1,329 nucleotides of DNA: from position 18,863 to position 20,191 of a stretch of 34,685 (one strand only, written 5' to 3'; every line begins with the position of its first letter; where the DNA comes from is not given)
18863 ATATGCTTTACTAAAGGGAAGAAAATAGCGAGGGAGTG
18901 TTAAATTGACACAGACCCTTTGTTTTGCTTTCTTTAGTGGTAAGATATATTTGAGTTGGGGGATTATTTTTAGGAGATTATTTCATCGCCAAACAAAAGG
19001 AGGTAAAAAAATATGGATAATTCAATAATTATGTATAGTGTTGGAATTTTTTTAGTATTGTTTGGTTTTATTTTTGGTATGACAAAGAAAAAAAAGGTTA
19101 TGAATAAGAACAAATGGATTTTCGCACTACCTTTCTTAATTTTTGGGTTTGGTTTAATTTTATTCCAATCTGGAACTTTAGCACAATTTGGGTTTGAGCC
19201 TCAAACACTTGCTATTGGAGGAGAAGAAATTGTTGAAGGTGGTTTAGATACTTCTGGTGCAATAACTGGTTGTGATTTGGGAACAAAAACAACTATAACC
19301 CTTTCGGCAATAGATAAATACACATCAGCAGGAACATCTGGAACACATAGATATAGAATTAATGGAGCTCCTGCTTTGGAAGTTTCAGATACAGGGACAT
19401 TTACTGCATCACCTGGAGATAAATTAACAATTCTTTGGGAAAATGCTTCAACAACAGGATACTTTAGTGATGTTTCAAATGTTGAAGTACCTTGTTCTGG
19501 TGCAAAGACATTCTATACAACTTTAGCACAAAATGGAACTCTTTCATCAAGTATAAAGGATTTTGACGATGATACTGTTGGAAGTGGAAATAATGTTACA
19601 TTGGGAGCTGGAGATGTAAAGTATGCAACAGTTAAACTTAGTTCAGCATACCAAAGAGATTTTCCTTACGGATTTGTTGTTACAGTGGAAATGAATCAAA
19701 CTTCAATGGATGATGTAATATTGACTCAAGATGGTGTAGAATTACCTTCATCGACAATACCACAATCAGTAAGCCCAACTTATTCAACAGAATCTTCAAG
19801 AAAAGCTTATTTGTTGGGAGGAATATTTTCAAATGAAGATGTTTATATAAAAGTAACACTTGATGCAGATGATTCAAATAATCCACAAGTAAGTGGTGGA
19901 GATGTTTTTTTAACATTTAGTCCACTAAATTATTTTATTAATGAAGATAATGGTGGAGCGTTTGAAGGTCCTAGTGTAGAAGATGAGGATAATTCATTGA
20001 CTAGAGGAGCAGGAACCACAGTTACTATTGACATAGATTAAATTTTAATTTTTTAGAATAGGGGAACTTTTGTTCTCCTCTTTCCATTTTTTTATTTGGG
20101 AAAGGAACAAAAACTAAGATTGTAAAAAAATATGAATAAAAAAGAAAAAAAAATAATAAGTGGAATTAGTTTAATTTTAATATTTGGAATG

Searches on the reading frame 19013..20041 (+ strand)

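Call 10: search_protein_families(library=pfam, proteins=[window:19013-20041:+], max_evalue=0.1)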
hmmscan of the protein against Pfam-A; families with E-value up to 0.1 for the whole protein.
window:19013-20041:+ (342 aa): 1 family
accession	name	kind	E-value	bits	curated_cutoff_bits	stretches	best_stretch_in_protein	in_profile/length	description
PF00499.25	Oxidored_q3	-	0.092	12.9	33.2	0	5-52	42-88/146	NADH-ubiquinone/plastoquinone oxidoreductase chain 6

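Call 11: search_protein_families(library=phrogs, proteins=[window:19013-20041:+], max_evalue=0.01)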
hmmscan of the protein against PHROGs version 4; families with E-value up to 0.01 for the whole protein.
window:19013-20041:+ (342 aa): 0 families
